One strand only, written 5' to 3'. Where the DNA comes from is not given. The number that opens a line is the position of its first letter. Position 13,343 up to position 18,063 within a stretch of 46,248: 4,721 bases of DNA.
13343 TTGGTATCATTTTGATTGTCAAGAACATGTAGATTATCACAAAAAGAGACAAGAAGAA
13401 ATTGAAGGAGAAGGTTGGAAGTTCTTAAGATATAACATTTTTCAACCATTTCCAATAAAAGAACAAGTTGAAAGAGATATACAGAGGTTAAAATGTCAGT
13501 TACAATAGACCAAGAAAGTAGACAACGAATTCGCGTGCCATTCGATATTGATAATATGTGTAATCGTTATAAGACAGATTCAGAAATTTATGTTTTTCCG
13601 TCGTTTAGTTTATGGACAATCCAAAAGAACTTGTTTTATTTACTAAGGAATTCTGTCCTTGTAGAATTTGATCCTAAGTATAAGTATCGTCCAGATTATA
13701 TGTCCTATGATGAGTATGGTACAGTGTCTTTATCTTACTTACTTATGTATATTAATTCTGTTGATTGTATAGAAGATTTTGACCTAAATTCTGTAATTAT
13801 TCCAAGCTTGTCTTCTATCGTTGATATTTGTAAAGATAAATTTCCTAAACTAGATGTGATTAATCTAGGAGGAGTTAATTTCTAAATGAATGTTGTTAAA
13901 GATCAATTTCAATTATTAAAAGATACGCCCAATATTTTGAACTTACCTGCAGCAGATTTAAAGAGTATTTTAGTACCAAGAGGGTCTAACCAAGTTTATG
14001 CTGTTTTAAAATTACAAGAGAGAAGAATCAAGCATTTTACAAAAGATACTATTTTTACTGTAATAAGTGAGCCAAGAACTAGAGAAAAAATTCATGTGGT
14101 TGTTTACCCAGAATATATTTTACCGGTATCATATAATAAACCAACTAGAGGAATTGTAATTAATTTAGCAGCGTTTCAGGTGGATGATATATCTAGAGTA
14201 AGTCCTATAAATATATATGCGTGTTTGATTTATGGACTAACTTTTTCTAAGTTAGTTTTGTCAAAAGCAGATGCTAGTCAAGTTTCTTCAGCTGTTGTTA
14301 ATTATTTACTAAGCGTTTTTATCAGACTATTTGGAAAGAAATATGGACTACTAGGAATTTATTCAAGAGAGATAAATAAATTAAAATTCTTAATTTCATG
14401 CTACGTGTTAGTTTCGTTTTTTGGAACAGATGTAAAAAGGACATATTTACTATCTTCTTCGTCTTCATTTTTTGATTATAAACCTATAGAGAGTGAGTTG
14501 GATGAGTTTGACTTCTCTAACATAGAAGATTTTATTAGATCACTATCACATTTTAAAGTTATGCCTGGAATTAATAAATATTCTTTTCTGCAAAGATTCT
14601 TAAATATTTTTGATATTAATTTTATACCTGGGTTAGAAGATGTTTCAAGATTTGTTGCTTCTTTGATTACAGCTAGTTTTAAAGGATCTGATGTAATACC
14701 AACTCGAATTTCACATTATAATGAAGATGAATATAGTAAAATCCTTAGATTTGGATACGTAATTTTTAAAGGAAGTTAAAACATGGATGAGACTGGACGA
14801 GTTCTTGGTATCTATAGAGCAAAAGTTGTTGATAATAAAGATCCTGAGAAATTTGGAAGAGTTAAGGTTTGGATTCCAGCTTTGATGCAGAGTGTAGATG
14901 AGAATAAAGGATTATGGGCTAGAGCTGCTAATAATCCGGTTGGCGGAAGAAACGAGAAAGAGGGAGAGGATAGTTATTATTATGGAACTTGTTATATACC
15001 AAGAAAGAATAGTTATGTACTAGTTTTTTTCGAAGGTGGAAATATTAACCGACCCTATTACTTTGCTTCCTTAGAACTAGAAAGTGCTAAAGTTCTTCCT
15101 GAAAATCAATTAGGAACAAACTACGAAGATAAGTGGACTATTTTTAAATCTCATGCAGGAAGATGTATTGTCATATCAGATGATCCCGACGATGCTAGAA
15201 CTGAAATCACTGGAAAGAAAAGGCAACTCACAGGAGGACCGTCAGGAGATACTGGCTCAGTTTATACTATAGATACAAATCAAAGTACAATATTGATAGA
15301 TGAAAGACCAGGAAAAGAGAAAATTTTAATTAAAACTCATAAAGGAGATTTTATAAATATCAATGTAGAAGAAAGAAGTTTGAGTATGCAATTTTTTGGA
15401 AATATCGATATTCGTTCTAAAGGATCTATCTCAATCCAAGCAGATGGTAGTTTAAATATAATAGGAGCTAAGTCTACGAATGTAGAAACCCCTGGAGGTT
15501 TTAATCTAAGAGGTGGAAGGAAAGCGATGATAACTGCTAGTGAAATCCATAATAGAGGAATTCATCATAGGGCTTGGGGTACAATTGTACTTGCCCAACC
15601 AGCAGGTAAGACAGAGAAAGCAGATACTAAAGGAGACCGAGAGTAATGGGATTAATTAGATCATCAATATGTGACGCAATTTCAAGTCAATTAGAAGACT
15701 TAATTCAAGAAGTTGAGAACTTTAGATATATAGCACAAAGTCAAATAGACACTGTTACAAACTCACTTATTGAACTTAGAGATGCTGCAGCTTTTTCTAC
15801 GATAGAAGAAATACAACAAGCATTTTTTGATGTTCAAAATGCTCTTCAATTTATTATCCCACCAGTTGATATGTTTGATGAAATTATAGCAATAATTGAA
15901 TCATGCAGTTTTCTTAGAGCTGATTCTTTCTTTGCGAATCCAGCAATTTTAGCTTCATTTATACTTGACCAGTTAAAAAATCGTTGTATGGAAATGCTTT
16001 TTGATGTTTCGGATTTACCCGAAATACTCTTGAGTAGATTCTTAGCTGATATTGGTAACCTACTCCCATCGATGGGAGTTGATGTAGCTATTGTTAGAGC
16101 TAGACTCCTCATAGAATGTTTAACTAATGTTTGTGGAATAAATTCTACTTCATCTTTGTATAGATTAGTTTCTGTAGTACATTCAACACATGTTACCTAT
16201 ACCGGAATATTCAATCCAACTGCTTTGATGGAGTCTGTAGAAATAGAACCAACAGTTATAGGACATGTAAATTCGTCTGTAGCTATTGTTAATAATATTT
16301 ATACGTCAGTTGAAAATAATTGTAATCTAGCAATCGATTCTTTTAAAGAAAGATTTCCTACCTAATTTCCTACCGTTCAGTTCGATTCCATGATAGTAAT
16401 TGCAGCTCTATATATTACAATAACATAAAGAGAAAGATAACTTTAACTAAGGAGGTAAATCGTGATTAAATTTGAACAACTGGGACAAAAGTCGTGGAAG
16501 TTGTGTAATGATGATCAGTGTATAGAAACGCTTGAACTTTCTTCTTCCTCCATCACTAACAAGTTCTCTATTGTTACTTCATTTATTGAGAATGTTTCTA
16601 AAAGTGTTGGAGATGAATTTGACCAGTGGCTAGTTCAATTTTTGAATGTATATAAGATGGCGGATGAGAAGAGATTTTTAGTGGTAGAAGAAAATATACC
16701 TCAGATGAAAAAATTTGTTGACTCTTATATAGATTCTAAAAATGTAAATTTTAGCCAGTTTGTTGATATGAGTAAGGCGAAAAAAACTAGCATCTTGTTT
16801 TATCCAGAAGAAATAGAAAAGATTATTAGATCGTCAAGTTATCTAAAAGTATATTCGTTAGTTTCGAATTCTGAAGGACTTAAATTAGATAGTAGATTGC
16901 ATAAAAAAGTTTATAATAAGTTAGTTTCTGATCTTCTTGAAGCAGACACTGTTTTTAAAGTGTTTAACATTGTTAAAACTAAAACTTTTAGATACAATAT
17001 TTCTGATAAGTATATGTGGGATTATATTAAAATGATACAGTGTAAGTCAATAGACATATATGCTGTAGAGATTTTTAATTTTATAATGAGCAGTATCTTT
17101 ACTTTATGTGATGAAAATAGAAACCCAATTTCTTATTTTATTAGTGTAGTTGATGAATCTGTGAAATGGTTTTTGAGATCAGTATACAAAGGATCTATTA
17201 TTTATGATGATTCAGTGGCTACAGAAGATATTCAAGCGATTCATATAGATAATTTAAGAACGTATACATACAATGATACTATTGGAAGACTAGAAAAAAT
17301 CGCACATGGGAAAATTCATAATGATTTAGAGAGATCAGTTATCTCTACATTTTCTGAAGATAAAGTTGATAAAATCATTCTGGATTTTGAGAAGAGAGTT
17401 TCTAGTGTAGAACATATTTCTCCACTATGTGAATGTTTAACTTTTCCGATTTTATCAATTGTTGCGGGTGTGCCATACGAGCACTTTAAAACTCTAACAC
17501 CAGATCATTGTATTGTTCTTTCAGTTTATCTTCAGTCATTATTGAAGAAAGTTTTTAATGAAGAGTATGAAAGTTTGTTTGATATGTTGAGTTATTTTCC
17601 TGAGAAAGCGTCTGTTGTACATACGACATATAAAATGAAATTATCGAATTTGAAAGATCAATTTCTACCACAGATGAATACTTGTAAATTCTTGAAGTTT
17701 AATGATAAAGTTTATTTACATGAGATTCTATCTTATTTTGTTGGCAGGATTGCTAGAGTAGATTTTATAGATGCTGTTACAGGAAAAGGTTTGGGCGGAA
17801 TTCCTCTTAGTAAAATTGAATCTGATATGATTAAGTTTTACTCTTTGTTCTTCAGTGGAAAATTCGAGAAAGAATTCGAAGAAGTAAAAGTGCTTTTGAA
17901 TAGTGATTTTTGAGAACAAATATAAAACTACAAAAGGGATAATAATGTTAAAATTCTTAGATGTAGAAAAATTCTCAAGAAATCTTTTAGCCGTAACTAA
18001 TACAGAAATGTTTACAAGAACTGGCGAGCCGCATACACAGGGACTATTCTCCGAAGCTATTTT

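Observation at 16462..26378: A phage-borne two-gene multisubunit RNA polymerase with full-length, unsplit beta-prime and beta subunits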

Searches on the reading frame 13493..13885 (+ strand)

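Call 14: search_protein_families(library=phrogs, proteins=[window:13493-13885:+], max_evalue=0.001)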
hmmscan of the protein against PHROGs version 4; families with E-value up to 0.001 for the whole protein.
window:13493-13885:+ (130 aa): 2 families
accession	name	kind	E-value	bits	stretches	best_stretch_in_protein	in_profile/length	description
phrog_22056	-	tail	2.7e-07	30.1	1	19-110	38-127/848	baseplate wedge subunit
phrog_7145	-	tail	0.00061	20.9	0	58-113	42-101/108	baseplate wedge subunit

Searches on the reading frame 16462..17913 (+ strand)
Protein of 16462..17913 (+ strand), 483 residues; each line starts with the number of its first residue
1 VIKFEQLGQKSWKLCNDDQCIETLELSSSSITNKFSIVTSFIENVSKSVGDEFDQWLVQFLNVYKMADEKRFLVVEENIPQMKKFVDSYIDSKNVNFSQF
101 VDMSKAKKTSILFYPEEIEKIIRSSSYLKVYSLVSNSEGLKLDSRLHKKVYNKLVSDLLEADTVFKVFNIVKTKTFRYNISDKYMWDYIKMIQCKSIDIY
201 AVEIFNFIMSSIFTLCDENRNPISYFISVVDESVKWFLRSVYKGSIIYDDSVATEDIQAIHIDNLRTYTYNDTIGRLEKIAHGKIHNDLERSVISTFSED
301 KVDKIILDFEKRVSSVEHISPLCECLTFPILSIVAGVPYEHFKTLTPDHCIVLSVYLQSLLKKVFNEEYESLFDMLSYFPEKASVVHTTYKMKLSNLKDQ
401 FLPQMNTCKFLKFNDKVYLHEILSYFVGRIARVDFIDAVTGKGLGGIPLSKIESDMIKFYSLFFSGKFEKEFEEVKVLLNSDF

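Call 5: search_protein_families(library=pfam, proteins=[window:16462-17913:+], max_evalue=0.01)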
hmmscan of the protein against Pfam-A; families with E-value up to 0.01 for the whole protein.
window:16462-17913:+ (483 aa): 0 families

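Call 6: search_protein_families(library=phrogs, proteins=[window:16462-17913:+], max_evalue=0.01)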
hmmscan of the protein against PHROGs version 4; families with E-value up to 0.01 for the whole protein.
window:16462-17913:+ (483 aa): 0 families

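Call 27: search_solved_structures(query=A1, max_evalue=10)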
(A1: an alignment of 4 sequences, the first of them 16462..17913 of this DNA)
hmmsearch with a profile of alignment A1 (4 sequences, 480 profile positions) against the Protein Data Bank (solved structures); distinct sequences matched with E-value up to 10: 1.
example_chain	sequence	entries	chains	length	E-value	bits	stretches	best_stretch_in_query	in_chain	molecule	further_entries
6u7d_A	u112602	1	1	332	0.39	12.7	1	51-104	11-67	FBSB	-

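Call 28: find_homologous_proteins(query=window:16462-17913:+, max_evalue=0.001)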
Query window:16462-17913:+ (483 aa): 535 proteins with E <= 0.001 among 8000 candidates; the best 120 are listed.
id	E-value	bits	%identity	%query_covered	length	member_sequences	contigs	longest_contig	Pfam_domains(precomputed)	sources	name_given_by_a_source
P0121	0.0e+0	1060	100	100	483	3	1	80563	-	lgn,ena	-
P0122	9.8e-259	877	80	100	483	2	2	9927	-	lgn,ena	-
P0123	2.0e-248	843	76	100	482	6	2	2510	-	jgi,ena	-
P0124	5.7e-246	835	76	100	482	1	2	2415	-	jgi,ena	-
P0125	7.6e-246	834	75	100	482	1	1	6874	-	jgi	-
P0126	6.8e-244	828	75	100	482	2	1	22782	-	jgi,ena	-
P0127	1.6e-241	820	74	100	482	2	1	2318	-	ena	-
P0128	3.3e-182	625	58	100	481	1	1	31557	-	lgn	-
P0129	1.5e-177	609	57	100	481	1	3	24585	-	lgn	-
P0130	4.2e-177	608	56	100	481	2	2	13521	-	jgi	-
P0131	1.1e-176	606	56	100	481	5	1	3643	-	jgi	-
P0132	5.4e-176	604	57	100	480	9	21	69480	-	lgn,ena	-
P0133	1.4e-175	603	56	100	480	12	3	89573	-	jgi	-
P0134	4.9e-174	598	55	100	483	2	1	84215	-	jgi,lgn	jgi:hypothetical protein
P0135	2.5e-173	595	55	100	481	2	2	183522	-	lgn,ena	-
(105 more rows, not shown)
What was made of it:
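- The ORF483 family has 535 members (call 28).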

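Call 39: predict_structure(alignment_id=A3)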
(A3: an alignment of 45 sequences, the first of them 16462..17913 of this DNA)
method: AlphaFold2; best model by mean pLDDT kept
length: 483 residues; sequences in the alignment: 45
mean_pLDDT: 79.8   pTM: 0.52
mean pLDDT of the five models: 79.8, 78.5, 77.9, 75.2, 69.4
residues with pLDDT >= 90: 139; 70-90: 232; 50-70: 83; < 50: 29
segments of 3 or more residues with pLDDT < 50: 240-263, 412-415
pLDDT, mean of each block of 10 residues (from residue 1): 90 90 85 86 94 94 89 94 95 86 64 88 94 90 90 87 85 81 68 73 85 85 84 67 40 34 54 80 89 65 85 87 88 87 84 94 88 88 64 64 60 54 71 80 69 82 84 93 84
secondary structure, 60 per line:
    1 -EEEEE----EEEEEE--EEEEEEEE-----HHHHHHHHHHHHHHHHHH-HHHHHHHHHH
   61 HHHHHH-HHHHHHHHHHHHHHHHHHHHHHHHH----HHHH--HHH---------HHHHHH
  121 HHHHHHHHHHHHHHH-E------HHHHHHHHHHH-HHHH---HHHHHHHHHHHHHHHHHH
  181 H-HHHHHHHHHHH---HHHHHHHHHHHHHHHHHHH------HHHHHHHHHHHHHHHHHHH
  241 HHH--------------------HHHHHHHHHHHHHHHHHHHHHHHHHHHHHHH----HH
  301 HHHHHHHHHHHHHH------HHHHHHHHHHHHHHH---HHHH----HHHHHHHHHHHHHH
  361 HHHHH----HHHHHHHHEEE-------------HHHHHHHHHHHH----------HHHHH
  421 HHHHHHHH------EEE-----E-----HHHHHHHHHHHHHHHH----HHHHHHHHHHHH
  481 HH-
elements in order: E2-6 E11-16 E19-26 H32-49 H51-66 H68-92 H97-100 H115-135 H144-154 H156-159 H163-181 H183-193 H197-215 H222-243 H264-294 H299-314 H321-335 H339-342 H347-365 H370-377 E378-380 H394-405 H416-428 E435-437 H449-464 H469-482
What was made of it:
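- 16462..17913 (+): Sigma-like promoter-specificity subunit, 483 aa, homologue of AR9 gp226 and phiKZ gp68. The AF2 model has pLDDT 79.8 (call 39).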
